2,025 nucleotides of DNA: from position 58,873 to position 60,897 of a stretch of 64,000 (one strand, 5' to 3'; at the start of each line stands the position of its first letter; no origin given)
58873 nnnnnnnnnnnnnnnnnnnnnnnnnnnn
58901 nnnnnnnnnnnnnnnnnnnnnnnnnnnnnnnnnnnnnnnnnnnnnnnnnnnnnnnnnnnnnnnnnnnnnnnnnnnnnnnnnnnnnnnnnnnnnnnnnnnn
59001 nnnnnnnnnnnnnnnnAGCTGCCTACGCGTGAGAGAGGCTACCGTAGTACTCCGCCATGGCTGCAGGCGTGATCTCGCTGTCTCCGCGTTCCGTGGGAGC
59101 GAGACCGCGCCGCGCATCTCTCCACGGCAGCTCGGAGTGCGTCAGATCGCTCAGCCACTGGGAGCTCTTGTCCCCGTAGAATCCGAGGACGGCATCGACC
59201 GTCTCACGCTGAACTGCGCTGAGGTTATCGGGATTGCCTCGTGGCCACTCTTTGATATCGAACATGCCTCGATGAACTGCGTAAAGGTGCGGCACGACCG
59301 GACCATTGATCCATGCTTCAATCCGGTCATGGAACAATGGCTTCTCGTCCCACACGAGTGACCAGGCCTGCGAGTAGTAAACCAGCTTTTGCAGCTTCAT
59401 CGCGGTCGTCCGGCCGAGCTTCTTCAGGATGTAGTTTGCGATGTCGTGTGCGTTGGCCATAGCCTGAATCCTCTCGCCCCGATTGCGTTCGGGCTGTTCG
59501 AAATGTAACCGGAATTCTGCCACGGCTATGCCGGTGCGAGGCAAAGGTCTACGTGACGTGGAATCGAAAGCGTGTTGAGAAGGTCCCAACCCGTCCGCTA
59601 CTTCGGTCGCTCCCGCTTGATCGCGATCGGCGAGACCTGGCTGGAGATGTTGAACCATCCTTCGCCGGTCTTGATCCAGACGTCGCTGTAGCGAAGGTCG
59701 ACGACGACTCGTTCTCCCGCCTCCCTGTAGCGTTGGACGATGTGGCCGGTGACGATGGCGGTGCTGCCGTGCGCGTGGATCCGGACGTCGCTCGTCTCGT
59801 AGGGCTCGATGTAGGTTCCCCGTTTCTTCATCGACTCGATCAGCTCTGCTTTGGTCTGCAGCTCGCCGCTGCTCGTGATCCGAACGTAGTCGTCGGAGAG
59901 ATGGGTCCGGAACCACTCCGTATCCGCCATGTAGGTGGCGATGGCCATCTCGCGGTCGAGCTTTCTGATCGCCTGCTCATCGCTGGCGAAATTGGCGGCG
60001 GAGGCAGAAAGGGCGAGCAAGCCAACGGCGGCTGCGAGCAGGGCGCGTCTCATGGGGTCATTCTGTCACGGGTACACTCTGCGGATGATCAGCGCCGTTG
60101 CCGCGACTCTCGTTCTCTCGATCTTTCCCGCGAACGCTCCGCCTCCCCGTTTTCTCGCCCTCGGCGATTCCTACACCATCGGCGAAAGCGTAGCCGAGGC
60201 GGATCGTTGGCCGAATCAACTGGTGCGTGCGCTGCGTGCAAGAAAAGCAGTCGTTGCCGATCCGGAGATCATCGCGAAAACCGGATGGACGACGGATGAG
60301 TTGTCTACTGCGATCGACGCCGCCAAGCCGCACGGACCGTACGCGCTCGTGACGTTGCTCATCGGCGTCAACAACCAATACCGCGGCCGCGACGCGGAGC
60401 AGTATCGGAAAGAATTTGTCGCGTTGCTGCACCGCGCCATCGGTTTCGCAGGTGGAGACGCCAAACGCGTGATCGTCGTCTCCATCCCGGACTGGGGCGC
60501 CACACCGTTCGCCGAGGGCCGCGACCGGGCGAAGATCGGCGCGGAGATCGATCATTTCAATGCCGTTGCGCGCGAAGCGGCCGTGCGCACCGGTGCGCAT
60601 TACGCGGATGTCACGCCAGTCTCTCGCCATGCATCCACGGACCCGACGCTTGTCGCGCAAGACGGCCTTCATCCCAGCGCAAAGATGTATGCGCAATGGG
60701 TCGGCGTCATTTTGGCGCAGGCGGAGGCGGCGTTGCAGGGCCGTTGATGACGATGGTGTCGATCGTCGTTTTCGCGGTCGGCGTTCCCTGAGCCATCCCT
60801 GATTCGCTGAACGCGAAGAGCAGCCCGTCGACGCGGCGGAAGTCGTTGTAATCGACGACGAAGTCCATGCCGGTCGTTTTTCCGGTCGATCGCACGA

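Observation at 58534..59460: Panacea-domain antitoxin coupled to an unrecognisable 160-aa partner: candidate new PanAT toxin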

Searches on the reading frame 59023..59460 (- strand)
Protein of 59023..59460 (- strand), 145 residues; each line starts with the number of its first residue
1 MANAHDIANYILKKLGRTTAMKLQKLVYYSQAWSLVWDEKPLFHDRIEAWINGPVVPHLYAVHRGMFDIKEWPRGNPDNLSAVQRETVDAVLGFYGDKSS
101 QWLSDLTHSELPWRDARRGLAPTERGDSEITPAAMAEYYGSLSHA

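Call 4: search_protein_families(library=pfam, proteins=[window:59023-59460:-], max_evalue=0.1)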
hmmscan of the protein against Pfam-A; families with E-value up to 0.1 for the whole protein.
window:59023-59460:- (145 aa): 1 family
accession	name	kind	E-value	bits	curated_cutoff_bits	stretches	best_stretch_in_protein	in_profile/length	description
PF13274.11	SocA_Panacea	-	1e-17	65.5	25.7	1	23-113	1-112/113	Antitoxin SocA-like, Panacea domain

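Call 5: search_protein_families(library=ncbifam, proteins=[window:59023-59460:-], max_evalue=1)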
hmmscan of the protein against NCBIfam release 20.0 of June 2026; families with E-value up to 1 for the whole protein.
window:59023-59460:- (145 aa): 1 family
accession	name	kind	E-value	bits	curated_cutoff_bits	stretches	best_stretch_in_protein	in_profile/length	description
NF047745.1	SocA_antitoxin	equivalog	1.4e-10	41.1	190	1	6-63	5-66/176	type VI toxin-antitoxin system SocA family antitoxin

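Call 6: search_protein_families(library=padloc, proteins=[window:59023-59460:-], max_evalue=1)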
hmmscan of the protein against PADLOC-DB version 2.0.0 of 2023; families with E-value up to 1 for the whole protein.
window:59023-59460:- (145 aa): 0 families

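Call 7: search_protein_families(library=phrogs, proteins=[window:59023-59460:-], max_evalue=1)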
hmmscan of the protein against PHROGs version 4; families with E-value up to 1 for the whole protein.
window:59023-59460:- (145 aa): 2 families
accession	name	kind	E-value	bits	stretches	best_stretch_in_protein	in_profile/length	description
phrog_1281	-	unknown function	1.5e-37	130.2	1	1-143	7-154/195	-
phrog_10390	-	unknown function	2e-27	97.5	1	3-140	150-292/299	-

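Call 74: find_homologous_proteins(query=window:59023-59460:-, max_evalue=1e-10)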
Query window:59023-59460:- (145 aa): 7978 proteins with E <= 1e-10 among 8000 candidates; the best 120 are listed.
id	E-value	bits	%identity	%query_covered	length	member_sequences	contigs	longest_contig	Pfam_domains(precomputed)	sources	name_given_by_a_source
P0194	4.5e-86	304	90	100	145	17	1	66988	PF13274.12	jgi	jgi:uncharacterized phage-associated protein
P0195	2.9e-82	292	86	100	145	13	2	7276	PF13274.12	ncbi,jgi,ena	-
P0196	1.5e-81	290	86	100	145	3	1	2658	PF13274.12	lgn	-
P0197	6.8e-80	284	85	100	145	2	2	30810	PF13274.12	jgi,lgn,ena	-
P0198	1.5e-79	283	87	99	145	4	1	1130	PF13274.12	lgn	-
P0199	2.4e-78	279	83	98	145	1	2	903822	PF13274.12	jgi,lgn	jgi:uncharacterized phage-associated protein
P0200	7.0e-78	278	83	99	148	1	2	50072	PF13274.12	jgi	jgi:Uncharacterized phage-associated protein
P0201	8.5e-78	277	82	98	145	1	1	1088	PF13274.12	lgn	-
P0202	3.9e-77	275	82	98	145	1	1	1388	PF13274.12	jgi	jgi:uncharacterized phage-associated protein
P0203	7.5e-77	274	83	98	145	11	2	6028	PF13274.12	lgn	-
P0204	7.7e-77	274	84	98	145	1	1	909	PF13274.12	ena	-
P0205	1.6e-76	273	80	98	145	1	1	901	PF13274.12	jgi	jgi:uncharacterized phage-associated protein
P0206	1.6e-76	273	82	98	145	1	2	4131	PF13274.12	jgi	jgi:uncharacterized phage-associated protein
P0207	2.4e-76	273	82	98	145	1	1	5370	PF13274.12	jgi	jgi:uncharacterized phage-associated protein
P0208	4.5e-76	272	82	98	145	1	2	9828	PF13274.12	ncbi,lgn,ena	-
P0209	1.5e-75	270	81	98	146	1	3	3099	PF13274.12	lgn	-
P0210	2.6e-75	269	80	99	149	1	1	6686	PF13274.12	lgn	-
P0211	1.5e-74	267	80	98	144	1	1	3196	PF13274.12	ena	-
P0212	3.4e-74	266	80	98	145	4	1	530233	PF13274.12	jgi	jgi:uncharacterized phage-associated protein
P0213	6.4e-74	265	79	99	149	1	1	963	PF13274.12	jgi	-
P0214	1.1e-73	264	80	99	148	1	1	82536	PF13274.12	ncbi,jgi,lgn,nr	ncbi:MAG: hypothetical protein QOC81_1770 [Thermoanaerobaculia bacterium]|jgi:uncharacterized phage-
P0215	1.8e-73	263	78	98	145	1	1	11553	PF13274.12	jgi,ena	jgi:uncharacterized phage-associated protein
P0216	2.3e-73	263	79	98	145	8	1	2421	PF13274.12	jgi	jgi:uncharacterized phage-associated protein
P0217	3.5e-73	263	78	99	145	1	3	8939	PF13274.12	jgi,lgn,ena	jgi:uncharacterized phage-associated protein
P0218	1.4e-72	261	79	98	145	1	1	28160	PF13274.12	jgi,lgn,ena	-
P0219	1.9e-72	260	79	98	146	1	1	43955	PF13274.12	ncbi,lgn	-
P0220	3.6e-72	259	77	98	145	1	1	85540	PF13274.12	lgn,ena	-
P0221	5.6e-72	259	78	100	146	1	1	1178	PF13274.12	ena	-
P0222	8.2e-72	258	76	98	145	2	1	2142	PF13274.12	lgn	-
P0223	4.4e-71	256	80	98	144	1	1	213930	PF13274.12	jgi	jgi:uncharacterized phage-associated protein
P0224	4.5e-71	256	78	96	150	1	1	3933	PF13274.12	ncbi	-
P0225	6.6e-71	255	76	98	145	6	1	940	PF13274.12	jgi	-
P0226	1.6e-70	254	76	98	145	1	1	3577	PF13274.12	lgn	-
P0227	5.6e-70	252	78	98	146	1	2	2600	PF13274.12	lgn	-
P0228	6.1e-70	252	75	97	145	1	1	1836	PF13274.12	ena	-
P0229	2.8e-69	250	76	99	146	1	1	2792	PF13274.12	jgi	jgi:uncharacterized phage-associated protein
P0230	6.5e-67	242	75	98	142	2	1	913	PF13274.12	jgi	jgi:uncharacterized phage-associated protein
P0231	1.5e-66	241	76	97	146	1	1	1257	PF13274.12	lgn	-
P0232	1.8e-66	241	73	99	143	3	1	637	PF13274.12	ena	-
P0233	3.2e-66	240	72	99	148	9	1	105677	PF13274.12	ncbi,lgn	-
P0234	4.5e-66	239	73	99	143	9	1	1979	PF13274.12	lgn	-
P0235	9.6e-66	238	72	99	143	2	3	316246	PF13274.12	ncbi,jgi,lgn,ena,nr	ncbi:MAG TPA: type II toxin-antitoxin system antitoxin SocA domain-containing protein [Thermoanaerob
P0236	2.0e-65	237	74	98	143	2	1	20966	PF13274.12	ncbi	-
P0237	2.3e-65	237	74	98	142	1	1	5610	PF13274.12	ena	-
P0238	2.4e-65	237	70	100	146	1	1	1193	PF13274.12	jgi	jgi:uncharacterized phage-associated protein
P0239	3.8e-65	236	73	100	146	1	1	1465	PF13274.12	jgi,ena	-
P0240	4.5e-65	236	73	99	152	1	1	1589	PF13274.12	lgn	-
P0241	5.4e-65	236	73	98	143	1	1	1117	PF13274.12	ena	-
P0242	6.6e-65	236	72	97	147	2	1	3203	PF13274.12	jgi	jgi:uncharacterized phage-associated protein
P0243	1.6e-64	234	70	98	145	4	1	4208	PF13274.12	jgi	jgi:uncharacterized phage-associated protein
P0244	1.9e-64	234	70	100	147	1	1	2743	PF13274.12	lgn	-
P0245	2.9e-64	234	73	98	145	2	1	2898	PF13274.12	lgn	-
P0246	2.9e-64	234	71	100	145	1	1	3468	PF13274.12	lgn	-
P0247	3.0e-64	234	72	99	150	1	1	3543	PF13274.12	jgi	jgi:uncharacterized phage-associated protein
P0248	4.5e-64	233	73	98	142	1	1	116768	PF13274.12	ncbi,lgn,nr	ncbi:MAG TPA: type II toxin-antitoxin system antitoxin SocA domain-containing protein [Thermoanaerob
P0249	6.0e-64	233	71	99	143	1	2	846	PF13274.12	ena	-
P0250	8.3e-64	232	71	98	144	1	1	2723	PF13274.12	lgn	-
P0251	8.8e-64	232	74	98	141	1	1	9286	PF13274.12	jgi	jgi:uncharacterized phage-associated protein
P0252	9.2e-64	232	71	98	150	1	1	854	PF13274.12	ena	-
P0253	1.3e-63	231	70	98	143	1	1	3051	PF13274.12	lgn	-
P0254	1.3e-63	231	71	98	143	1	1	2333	PF13274.12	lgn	-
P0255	1.4e-63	231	73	98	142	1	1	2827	PF13274.12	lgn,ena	-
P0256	1.5e-63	231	73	98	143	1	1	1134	PF13274.12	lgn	-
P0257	1.5e-63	231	71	98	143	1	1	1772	PF13274.12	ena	-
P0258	1.8e-63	231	73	98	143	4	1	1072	PF13274.12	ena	-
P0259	1.8e-63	231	73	98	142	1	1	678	PF13274.12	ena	-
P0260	2.0e-63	231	70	98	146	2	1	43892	PF13274.12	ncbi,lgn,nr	ncbi:MAG: DUF4065 domain-containing protein [Deltaproteobacteria bacterium]|nr:DUF4065 domain-contai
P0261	2.1e-63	231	69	99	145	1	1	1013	PF13274.12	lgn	-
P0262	2.6e-63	230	74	98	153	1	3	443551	PF13274.12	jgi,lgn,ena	-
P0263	3.0e-63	230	72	98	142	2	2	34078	PF13274.12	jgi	jgi:uncharacterized phage-associated protein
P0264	3.2e-63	230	70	98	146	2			PF13274.12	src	-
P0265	3.8e-63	230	73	97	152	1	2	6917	PF13274.12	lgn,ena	-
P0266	4.5e-63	230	69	98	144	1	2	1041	PF13274.12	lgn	-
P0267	4.5e-63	230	74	99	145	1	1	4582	PF13274.12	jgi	jgi:uncharacterized phage-associated protein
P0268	4.8e-63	230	73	99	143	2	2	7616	PF13274.12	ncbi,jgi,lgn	ncbi:MAG TPA: type II toxin-antitoxin system antitoxin SocA domain-containing protein [Thermoanaerob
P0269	4.8e-63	230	70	98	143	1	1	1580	PF13274.12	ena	-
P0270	5.2e-63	229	69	99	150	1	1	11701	PF13274.12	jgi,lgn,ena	-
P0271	5.6e-63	229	72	97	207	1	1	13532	PF13274.12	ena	-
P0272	5.7e-63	229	70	98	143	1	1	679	PF13274.12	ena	-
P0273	6.0e-63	229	69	99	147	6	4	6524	PF13274.12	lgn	-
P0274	7.3e-63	229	71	98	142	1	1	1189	PF13274.12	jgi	jgi:uncharacterized phage-associated protein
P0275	8.5e-63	229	70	97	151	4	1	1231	PF13274.12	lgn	-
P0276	1.0e-62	229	73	98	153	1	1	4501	PF13274.12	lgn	-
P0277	1.2e-62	228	71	99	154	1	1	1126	PF13274.12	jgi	jgi:uncharacterized phage-associated protein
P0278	1.2e-62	228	66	99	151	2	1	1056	PF13274.12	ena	-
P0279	1.3e-62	228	71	98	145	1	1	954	PF13274.12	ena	-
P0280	1.3e-62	228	70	98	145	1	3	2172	PF13274.12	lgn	-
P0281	1.5e-62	228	71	99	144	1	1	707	PF13274.12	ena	-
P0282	1.5e-62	228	72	98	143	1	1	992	PF13274.12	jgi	jgi:uncharacterized phage-associated protein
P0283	1.5e-62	228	69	99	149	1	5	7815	PF13274.12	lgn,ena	-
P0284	1.7e-62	228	70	100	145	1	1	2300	PF13274.12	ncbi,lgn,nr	ncbi:MAG TPA: type II toxin-antitoxin system antitoxin SocA domain-containing protein [Thermoanaerob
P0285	1.8e-62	228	70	99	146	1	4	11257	PF13274.12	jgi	jgi:uncharacterized phage-associated protein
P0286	1.8e-62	228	71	98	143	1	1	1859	PF13274.12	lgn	-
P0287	1.8e-62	228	73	98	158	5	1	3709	PF13274.12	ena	-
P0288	2.0e-62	228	68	98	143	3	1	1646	PF13274.12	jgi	jgi:uncharacterized phage-associated protein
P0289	2.1e-62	228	72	98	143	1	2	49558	PF13274.12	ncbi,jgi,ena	jgi:uncharacterized phage-associated protein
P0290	2.2e-62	227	68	100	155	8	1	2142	PF13274.12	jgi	jgi:uncharacterized phage-associated protein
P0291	2.2e-62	227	70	97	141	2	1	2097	PF13274.12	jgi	jgi:uncharacterized phage-associated protein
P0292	2.5e-62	227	70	98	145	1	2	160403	PF13274.12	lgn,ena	-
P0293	2.6e-62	227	70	98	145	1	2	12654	PF13274.12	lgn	-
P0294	2.9e-62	227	69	98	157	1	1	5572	PF13274.12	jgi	jgi:uncharacterized phage-associated protein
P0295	3.0e-62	227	71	99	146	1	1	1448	PF13274.12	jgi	-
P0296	3.1e-62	227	68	98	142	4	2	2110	PF13274.12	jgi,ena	jgi:uncharacterized phage-associated protein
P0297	3.1e-62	227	68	98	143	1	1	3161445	PF13274.12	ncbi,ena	-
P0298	3.7e-62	227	69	98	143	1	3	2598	PF13274.12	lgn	-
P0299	3.8e-62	227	69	98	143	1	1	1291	PF13274.12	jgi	-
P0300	3.9e-62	227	68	100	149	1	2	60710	PF13274.12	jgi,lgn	jgi:uncharacterized phage-associated protein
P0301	3.9e-62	227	70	99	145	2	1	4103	PF13274.12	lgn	-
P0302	4.3e-62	226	72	97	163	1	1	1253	PF13274.12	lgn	-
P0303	4.4e-62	226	69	100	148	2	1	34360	PF13274.12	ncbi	ncbi:MAG: type II toxin-antitoxin system antitoxin SocA domain-containing protein [Acidobacteriota b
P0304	5.0e-62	226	72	98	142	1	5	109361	PF13274.12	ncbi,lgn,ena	-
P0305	5.3e-62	226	69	99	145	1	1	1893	PF13274.12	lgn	-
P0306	5.7e-62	226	69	98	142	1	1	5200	PF13274.12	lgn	-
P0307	5.9e-62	226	68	98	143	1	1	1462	PF13274.12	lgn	-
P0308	6.2e-62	226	70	100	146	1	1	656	PF13274.12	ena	-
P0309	6.3e-62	226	69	99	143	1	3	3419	PF13274.12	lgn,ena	-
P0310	6.5e-62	226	68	99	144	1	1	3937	PF13274.12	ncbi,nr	ncbi:MAG: DUF4065 domain-containing protein [Deltaproteobacteria bacterium]|nr:DUF4065 domain-contai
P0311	7.2e-62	226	70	100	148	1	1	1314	PF13274.12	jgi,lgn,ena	-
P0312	7.7e-62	226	69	97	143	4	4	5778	PF13274.12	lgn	-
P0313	8.3e-62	226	68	100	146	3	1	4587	PF13274.12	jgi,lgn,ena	-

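Call 91: search_solved_structures(query=window:59023-59460:-, max_evalue=1)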
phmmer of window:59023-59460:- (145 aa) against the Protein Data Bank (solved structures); distinct sequences matched with E-value up to 1: 1.
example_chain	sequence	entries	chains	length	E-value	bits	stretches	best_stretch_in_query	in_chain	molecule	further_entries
2wfh_A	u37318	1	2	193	0.95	12.7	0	67-130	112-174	SLIT HOMOLOG 2 PROTEIN C-PRODUCT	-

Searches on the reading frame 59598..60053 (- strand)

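Call 4: search_protein_families(library=pfam, proteins=[window:59598-60053:-], max_evalue=0.1)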
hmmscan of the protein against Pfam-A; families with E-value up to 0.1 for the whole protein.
window:59598-60053:- (151 aa): 6 families
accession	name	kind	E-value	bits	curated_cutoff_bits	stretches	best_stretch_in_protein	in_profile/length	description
PF14534.12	DUF4440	-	1.8e-19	70.6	25.2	1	29-133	1-105/107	Domain of unknown function (DUF4440)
PF13474.12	SnoaL_3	-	0.00051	20.8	22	1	41-143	13-119/121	SnoaL-like domain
PF13577.12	SnoaL_4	-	0.0015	19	24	1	25-133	5-120/126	SnoaL-like domain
PF12680.13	SnoaL_2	-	0.022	15.8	27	1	44-126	12-92/102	SnoaL-like domain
PF08332.16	CaMKII_AD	-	0.029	15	22.1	0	90-142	72-126/128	Calcium/calmodulin dependent protein kinase II association domain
PF19196.5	DUF5871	-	0.074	13.3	26.9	1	24-62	18-56/137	Family of unknown function (DUF5871)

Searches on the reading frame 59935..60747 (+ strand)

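Call 4: search_protein_families(library=pfam, proteins=[window:59935-60747:+], max_evalue=0.1)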
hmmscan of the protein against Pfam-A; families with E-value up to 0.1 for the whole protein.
window:59935-60747:+ (270 aa): 2 families
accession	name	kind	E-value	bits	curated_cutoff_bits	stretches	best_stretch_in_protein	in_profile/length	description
PF13472.12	Lipase_GDSL_2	-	8.5e-25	88.7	32.9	1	75-253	1-177/178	GDSL-like Lipase/Acylhydrolase family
PF00657.28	Lipase_GDSL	-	1.1e-07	32.7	23.6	1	74-255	2-204/208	GDSL-like Lipase/Acylhydrolase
